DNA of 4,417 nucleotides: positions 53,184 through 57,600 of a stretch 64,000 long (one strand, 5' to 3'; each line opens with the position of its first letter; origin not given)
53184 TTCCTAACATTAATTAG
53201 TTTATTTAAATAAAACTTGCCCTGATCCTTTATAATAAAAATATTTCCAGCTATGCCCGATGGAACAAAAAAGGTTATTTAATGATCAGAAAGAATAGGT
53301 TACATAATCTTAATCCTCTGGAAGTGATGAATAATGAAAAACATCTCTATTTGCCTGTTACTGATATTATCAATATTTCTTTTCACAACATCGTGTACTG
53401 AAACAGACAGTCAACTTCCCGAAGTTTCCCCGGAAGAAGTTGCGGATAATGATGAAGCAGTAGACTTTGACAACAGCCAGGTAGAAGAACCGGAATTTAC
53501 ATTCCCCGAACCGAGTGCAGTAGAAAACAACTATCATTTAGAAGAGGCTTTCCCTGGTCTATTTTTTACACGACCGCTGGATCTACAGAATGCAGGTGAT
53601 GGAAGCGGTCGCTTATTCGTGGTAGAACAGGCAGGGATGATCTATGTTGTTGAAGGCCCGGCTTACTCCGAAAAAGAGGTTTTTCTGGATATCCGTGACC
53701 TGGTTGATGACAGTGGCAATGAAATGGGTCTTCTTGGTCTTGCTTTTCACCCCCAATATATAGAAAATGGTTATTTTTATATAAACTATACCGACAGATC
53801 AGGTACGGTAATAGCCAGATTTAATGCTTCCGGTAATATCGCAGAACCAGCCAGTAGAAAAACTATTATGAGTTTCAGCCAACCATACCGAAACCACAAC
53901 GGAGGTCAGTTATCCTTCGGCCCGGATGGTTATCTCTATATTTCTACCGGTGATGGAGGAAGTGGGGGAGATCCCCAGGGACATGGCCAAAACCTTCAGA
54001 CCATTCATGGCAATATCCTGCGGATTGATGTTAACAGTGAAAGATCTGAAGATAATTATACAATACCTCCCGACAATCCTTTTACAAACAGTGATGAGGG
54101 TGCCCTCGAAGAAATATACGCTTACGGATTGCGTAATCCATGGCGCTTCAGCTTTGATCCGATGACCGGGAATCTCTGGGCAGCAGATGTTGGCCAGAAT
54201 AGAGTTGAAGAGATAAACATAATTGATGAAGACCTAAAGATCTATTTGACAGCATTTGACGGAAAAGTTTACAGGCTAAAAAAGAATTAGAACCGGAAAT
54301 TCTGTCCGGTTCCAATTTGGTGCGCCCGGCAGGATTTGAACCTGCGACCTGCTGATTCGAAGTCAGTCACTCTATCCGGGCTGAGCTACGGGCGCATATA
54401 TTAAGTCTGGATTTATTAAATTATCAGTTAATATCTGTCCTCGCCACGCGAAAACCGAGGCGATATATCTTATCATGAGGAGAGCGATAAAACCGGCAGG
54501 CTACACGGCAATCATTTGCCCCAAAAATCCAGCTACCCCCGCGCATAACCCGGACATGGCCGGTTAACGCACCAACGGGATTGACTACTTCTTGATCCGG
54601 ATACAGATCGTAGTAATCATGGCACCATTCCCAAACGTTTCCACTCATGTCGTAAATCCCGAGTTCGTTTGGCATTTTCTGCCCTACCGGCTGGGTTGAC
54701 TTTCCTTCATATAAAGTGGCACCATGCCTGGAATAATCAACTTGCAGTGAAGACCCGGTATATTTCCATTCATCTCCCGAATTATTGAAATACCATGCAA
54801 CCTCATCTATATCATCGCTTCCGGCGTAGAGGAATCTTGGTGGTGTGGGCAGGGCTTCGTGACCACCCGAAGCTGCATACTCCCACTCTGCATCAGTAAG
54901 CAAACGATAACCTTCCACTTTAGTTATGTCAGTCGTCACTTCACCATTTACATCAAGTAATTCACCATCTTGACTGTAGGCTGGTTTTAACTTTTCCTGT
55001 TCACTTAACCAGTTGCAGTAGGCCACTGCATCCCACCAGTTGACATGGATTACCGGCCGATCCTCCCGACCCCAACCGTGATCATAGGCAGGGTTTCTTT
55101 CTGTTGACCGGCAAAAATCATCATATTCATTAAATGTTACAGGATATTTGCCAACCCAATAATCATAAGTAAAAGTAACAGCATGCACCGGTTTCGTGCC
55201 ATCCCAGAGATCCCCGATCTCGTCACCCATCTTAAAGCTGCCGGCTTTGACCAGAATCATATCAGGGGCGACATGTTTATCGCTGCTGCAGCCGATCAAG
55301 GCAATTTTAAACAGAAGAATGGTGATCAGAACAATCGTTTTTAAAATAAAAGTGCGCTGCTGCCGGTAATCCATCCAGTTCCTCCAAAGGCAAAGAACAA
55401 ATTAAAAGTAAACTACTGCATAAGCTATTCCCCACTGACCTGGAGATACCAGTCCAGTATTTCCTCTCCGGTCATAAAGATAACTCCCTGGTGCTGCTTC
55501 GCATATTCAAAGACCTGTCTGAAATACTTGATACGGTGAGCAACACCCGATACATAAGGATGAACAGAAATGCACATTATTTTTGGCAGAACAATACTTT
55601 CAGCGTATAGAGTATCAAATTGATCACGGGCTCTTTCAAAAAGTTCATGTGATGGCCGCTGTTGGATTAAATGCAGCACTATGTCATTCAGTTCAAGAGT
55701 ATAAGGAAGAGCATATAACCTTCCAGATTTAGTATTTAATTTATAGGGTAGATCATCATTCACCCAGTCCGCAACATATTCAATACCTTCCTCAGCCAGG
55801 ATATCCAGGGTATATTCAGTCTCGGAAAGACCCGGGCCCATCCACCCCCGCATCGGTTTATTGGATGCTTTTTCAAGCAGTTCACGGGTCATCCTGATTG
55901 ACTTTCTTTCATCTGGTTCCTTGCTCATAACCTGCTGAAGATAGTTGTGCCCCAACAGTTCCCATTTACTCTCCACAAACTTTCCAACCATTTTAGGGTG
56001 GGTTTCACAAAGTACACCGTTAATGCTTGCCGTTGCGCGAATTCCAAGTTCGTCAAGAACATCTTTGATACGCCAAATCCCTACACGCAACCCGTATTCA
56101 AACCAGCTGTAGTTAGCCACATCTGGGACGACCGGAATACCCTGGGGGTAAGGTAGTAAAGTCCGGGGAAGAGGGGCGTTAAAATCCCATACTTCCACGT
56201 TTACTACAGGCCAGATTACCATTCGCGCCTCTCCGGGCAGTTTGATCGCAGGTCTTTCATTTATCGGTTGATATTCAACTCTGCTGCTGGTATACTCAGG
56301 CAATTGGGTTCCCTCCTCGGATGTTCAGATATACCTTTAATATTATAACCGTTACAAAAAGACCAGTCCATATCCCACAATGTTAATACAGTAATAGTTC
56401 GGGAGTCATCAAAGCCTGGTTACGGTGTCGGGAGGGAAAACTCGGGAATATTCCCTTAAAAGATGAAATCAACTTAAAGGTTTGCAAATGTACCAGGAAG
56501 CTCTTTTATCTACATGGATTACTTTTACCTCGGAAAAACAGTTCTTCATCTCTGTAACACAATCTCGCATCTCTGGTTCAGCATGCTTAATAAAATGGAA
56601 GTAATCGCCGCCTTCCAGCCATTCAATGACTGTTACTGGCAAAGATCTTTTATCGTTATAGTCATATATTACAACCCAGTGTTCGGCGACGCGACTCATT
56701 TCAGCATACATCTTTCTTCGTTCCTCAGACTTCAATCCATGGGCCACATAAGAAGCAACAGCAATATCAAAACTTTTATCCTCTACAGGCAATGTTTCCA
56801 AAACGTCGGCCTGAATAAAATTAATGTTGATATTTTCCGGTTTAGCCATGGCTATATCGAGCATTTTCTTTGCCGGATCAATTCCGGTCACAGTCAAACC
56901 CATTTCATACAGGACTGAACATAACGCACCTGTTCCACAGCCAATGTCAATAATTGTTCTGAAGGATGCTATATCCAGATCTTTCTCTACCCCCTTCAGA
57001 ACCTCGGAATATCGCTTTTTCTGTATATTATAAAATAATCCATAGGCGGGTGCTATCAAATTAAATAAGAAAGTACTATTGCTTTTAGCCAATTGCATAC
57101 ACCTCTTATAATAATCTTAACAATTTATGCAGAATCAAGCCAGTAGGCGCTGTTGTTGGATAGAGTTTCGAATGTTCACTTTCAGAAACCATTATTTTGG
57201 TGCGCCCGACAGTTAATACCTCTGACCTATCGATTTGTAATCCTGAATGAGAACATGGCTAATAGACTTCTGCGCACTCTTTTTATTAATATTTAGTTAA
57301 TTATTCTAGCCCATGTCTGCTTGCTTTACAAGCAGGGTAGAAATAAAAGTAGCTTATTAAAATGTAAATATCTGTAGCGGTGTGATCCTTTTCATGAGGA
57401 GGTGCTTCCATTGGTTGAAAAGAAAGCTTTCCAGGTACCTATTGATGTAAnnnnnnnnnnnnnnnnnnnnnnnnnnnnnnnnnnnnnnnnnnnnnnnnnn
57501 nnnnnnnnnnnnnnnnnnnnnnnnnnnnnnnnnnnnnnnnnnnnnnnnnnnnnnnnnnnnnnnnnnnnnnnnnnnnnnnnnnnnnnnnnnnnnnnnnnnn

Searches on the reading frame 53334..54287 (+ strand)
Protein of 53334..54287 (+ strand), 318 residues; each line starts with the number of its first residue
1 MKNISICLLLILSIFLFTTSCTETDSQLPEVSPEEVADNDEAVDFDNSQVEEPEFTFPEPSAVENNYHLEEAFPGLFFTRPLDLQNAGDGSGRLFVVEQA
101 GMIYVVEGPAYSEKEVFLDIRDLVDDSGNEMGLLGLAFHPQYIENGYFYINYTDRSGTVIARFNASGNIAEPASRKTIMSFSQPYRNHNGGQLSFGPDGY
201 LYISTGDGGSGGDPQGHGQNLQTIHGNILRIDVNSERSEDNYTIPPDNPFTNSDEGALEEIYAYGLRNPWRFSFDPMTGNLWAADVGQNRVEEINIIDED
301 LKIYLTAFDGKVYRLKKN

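Call 56: search_protein_families(library=pfam, proteins=[window:53334-54287:+], max_evalue=0.001)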
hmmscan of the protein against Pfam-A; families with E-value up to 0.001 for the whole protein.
window:53334-54287:+ (318 aa): 1 family
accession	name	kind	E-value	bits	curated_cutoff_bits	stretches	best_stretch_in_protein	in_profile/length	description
PF07995.17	GSDH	-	3.6e-35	122.3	25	1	79-299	2-213/332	Glucose / Sorbosone dehydrogenase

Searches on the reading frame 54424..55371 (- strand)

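Call 56: search_protein_families(library=pfam, proteins=[window:54424-55371:-], max_evalue=0.001)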
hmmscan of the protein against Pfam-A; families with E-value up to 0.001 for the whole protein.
window:54424-55371:- (315 aa): 1 family
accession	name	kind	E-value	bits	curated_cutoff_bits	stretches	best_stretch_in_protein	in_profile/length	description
PF03781.23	FGE-sulfatase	-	1e-54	186.3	23.3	1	35-311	2-255/255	Sulfatase-modifying factor enzyme 1-like domain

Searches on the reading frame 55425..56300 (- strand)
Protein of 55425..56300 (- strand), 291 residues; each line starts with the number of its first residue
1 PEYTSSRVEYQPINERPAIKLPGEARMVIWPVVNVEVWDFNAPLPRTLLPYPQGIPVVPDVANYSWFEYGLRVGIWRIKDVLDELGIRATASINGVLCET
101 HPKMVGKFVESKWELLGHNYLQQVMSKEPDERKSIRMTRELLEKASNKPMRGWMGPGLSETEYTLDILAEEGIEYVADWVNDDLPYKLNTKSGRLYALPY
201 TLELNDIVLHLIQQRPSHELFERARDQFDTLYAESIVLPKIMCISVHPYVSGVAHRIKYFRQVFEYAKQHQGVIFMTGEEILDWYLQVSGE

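Call 56: search_protein_families(library=pfam, proteins=[window:55425-56300:-], max_evalue=0.001)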
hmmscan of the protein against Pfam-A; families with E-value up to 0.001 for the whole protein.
window:55425-56300:- (291 aa): 1 family
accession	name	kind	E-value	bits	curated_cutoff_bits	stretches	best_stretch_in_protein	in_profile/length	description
PF01522.26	Polysacc_deac_1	-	2.9e-09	37.4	23.1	1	67-176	13-124/124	Polysaccharide deacetylase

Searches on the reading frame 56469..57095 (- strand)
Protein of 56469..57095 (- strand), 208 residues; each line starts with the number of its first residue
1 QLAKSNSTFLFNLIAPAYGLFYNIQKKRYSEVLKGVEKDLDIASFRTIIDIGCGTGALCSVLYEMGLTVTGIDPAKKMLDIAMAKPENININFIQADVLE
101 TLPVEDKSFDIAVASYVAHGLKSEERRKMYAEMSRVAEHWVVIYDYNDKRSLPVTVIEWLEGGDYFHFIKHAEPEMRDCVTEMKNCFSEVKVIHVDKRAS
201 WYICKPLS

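Call 56: search_protein_families(library=pfam, proteins=[window:56469-57095:-], max_evalue=0.001)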
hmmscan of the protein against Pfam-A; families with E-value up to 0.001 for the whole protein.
window:56469-57095:- (208 aa): 11 families
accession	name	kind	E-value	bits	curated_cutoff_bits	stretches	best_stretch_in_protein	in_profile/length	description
PF13649.12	Methyltransf_25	-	2.9e-20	73.2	27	1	48-137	1-93/97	Methyltransferase domain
PF08241.18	Methyltransf_11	-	7e-19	68.7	21.2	1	49-137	1-87/95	Methyltransferase domain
PF13847.12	Methyltransf_31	-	3.4e-14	53.2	27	1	47-153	6-119/145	Methyltransferase domain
PF08242.18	Methyltransf_12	-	1.4e-10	42.2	30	1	49-136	1-91/98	Methyltransferase domain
PF13489.12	Methyltransf_23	-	1e-09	38.8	27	1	42-122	20-95/164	Methyltransferase domain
PF01209.24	Ubie_methyltran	-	1.7e-06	28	20.1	1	46-136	49-142/233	ubiE/COQ5 methyltransferase family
PF07021.18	MetW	-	1.4e-05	25.3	21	1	47-144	16-109/193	Methionine biosynthesis protein MetW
PF01728.25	FtsJ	-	3.1e-05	24.4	24.1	1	44-116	21-99/181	FtsJ-like methyltransferase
PF05175.20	MTS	-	0.00036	20.7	23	1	43-113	30-103/170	Methyltransferase small domain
PF00398.26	RrnaAD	-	0.00048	19.7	24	1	32-117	18-107/263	Ribosomal RNA adenine dimethylase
PF13679.12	Methyltransf_32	-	0.00058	20.3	27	1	41-96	22-87/143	Methyltransferase domain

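Call 66: find_homologous_proteins(query=window:56469-57095:-, max_evalue=1e-20)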
Query window:56469-57095:- (208 aa): 1626 proteins with E <= 1e-20 among 1769 candidates; the best 120 are listed.
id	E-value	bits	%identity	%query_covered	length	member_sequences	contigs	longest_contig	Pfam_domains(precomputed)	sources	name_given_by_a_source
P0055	1.4e-135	467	100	100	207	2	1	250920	PF07021.19,PF13847.13,PF13489.13,PF13649.13,PF01209.25,PF08241.19,PF08242.19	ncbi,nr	ncbi:MAG: class I SAM-dependent methyltransferase [Bacillota bacterium]|nr:class I SAM-dependent met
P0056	6.2e-104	364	76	99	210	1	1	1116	PF07021.19,PF13847.13,PF00398.27,PF13489.13,PF05175.21,PF13649.13,PF01728.26,PF01209.25,PF08241.19,PF08242.19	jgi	-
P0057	1.0e-103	363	76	99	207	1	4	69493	PF07021.19,PF13847.13,PF13489.13,PF05175.21,PF13649.13,PF13679.13,PF01209.25,PF08241.19,PF08242.19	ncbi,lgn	-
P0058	3.1e-103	362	76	99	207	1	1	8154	PF07021.19,PF13847.13,PF13489.13,PF05175.21,PF13649.13,PF01209.25,PF08241.19,PF08242.19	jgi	-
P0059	4.1e-103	361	75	99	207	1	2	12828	PF07021.19,PF13847.13,PF13489.13,PF05175.21,PF13649.13,PF01209.25,PF08241.19,PF08242.19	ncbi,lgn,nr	ncbi:MAG: class I SAM-dependent methyltransferase [Bacillota bacterium]|nr:class I SAM-dependent met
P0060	2.2e-102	359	73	100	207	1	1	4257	PF07021.19,PF13847.13,PF13489.13,PF13649.13,PF01209.25,PF08241.19,PF08242.19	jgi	-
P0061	3.4e-102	358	75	99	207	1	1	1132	PF07021.19,PF13847.13,PF13489.13,PF05175.21,PF13649.13,PF01209.25,PF08241.19,PF08242.19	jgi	jgi:ubiquinone/menaquinone biosynthesis C-methylase UbiE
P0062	9.0e-102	357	74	100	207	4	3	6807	PF07021.19,PF13847.13,PF13489.13,PF05175.21,PF13649.13,PF01728.26,PF01209.25,PF08241.19,PF08242.19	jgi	jgi:ubiquinone/menaquinone biosynthesis C-methylase UbiE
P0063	1.2e-101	357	74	99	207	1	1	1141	PF07021.19,PF13847.13,PF13489.13,PF13649.13,PF01209.25,PF08241.19,PF08242.19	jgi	-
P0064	1.6e-101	356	75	100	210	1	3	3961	PF07021.19,PF13847.13,PF13489.13,PF13649.13,PF01209.25,PF08241.19,PF08242.19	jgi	jgi:ubiquinone/menaquinone biosynthesis C-methylase UbiE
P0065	5.5e-101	354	72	100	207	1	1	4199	PF07021.19,PF13847.13,PF13489.13,PF13649.13,PF01209.25,PF08241.19,PF08242.19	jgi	-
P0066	6.3e-101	354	74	99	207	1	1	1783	PF07021.19,PF13847.13,PF13489.13,PF05175.21,PF13649.13,PF01209.25,PF08241.19,PF08242.19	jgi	jgi:ubiquinone/menaquinone biosynthesis C-methylase UbiE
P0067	9.0e-101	354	75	99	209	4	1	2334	PF07021.19,PF13847.13,PF00398.27,PF13489.13,PF05175.21,PF13649.13,PF01728.26,PF01209.25,PF08241.19,PF08242.19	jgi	jgi:ubiquinone/menaquinone biosynthesis C-methylase UbiE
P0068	1.2e-100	353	74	100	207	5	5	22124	PF07021.19,PF13847.13,PF13489.13,PF13649.13,PF01728.26,PF01209.25,PF08241.19,PF08242.19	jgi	jgi:ubiquinone/menaquinone biosynthesis C-methylase UbiE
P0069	5.7e-100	351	73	99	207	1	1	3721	PF07021.19,PF13847.13,PF13489.13,PF13649.13,PF13679.13,PF01209.25,PF08241.19,PF08242.19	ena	-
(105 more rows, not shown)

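Call 67: find_encoding_contigs(protein=P0057, flank=10000, max_places=4)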
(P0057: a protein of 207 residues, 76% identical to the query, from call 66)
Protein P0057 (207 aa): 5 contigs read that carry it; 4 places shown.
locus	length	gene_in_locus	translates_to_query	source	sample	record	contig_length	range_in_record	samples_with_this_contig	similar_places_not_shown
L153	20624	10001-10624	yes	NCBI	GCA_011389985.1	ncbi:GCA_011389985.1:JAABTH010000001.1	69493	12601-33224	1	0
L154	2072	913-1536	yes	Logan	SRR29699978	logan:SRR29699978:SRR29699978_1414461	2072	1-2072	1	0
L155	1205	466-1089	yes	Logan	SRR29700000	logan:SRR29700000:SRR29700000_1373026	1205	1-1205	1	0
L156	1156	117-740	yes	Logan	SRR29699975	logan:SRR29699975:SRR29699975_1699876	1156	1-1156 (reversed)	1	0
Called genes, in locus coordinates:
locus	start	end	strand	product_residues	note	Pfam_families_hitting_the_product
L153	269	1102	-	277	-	PF14697:Fer4_21 (faint), PF13484:Fer4_16 (faint), PF12838:Fer4_7 (faint), PF13187:Fer4_9 (weak), PF13237:Fer4_10 (weak)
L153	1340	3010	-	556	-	PF09847:12TM_1, PF16949:ABC_tran_2 (weak)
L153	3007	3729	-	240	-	PF00005:ABC_tran, PF13304:AAA_21 (faint)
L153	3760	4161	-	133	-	-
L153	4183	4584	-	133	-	-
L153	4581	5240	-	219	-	PF00440:TetR_N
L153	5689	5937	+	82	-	PF04226:Transgly_assoc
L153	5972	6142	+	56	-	-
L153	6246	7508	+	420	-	PF07995:GSDH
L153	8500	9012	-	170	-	-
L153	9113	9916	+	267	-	PF01797:Y1_Tnp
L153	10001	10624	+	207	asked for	PF01209:Ubie_methyltran, PF13489:Methyltransf_23, PF13679:Methyltransf_32 (weak), PF05175:MTS (weak), PF13847:Methyltransf_31, PF08241:Methyltransf_11, PF08242:Methyltransf_12, PF13649:Methyltransf_25, +1 more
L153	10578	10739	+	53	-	-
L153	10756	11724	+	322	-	PF00583:Acetyltransf_1, PF13673:Acetyltransf_10, PF13508:Acetyltransf_7, PF08445:FR47 (weak), PF12675:DUF3795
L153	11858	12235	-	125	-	PF09579:Spore_YtfJ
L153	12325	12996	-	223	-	-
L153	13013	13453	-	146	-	PF13490:zf-HC2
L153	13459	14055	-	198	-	PF04542:Sigma70_r2, PF08281:Sigma70_r4_2, PF04545:Sigma70_r4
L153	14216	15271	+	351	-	-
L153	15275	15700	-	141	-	PF14343:PrcB_C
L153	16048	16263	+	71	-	-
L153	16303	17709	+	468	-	PF00890:FAD_binding_2, PF01134:GIDA (faint), PF01266:DAO, PF03486:HI0933_like (weak), PF07992:Pyr_redox_2 (weak), PF12831:FAD_oxidored, PF13450:NAD_binding_8 (weak)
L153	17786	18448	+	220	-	PF00881:Nitroreductase, PF14512:TM1586_NiRdase (faint)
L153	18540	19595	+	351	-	PF12797:Fer4_2 (faint), PF00037:Fer4 (faint), PF13746:Fer4_18 (weak), PF12837:Fer4_6 (faint), PF13237:Fer4_10, PF14697:Fer4_21 (weak), PF12838:Fer4_7 (weak), PF13187:Fer4_9, +1 more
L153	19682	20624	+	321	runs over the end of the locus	-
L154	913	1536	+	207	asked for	PF01209:Ubie_methyltran, PF13489:Methyltransf_23, PF13679:Methyltransf_32 (weak), PF05175:MTS (weak), PF13847:Methyltransf_31, PF08241:Methyltransf_11, PF08242:Methyltransf_12, PF13649:Methyltransf_25, +1 more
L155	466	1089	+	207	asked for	PF01209:Ubie_methyltran, PF13489:Methyltransf_23, PF13679:Methyltransf_32 (weak), PF05175:MTS (weak), PF13847:Methyltransf_31, PF08241:Methyltransf_11, PF08242:Methyltransf_12, PF13649:Methyltransf_25, +1 more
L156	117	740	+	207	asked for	PF01209:Ubie_methyltran, PF13489:Methyltransf_23, PF13679:Methyltransf_32 (weak), PF05175:MTS (weak), PF13847:Methyltransf_31, PF08241:Methyltransf_11, PF08242:Methyltransf_12, PF13649:Methyltransf_25, +1 more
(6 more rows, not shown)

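Call 73: search_protein_families(library=pfam, proteins=[L153:9113-9913:+], max_evalue=0.001)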
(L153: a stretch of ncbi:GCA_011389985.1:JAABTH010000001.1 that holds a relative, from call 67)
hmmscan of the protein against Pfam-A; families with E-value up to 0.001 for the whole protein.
L153:9113-9913:+ (267 aa): 1 family
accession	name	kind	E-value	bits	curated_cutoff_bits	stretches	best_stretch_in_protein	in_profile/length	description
PF01797.21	Y1_Tnp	-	1.2e-14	54.9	23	1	26-139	3-121/121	Transposase IS200 like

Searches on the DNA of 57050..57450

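Call 54: search_rna_families(source=window, start=57050, end=57450, threshold=evalue, max_evalue=10, show_alignments=2)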
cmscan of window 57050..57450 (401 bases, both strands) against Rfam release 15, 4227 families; matches with E-value up to 10: 4.
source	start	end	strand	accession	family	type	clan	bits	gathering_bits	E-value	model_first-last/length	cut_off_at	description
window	57380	57450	+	RF03503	mir-547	Gene; miRNA;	-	14.8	90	3.1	1-68/78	3'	mir-547 microRNA precursor family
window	57063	57183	+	RF00418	SNORA58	Gene; snRNA; snoRNA; HACA-box;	CL00036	14.7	75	3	1-136/136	no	Small nucleolar RNA SNORA58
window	57231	57259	-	RF01107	SBRMV1_UPD-PKf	Cis-reg;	-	14.2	39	7.7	1-27/27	no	Pseudoknot of upstream pseudoknot domain (UPD) of the 3'UTR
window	57262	57309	-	RF01196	snoZ30a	Gene; snRNA; snoRNA; CD-box;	-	12.5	80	7.1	1-92/92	no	Small nucleolar RNA Z30a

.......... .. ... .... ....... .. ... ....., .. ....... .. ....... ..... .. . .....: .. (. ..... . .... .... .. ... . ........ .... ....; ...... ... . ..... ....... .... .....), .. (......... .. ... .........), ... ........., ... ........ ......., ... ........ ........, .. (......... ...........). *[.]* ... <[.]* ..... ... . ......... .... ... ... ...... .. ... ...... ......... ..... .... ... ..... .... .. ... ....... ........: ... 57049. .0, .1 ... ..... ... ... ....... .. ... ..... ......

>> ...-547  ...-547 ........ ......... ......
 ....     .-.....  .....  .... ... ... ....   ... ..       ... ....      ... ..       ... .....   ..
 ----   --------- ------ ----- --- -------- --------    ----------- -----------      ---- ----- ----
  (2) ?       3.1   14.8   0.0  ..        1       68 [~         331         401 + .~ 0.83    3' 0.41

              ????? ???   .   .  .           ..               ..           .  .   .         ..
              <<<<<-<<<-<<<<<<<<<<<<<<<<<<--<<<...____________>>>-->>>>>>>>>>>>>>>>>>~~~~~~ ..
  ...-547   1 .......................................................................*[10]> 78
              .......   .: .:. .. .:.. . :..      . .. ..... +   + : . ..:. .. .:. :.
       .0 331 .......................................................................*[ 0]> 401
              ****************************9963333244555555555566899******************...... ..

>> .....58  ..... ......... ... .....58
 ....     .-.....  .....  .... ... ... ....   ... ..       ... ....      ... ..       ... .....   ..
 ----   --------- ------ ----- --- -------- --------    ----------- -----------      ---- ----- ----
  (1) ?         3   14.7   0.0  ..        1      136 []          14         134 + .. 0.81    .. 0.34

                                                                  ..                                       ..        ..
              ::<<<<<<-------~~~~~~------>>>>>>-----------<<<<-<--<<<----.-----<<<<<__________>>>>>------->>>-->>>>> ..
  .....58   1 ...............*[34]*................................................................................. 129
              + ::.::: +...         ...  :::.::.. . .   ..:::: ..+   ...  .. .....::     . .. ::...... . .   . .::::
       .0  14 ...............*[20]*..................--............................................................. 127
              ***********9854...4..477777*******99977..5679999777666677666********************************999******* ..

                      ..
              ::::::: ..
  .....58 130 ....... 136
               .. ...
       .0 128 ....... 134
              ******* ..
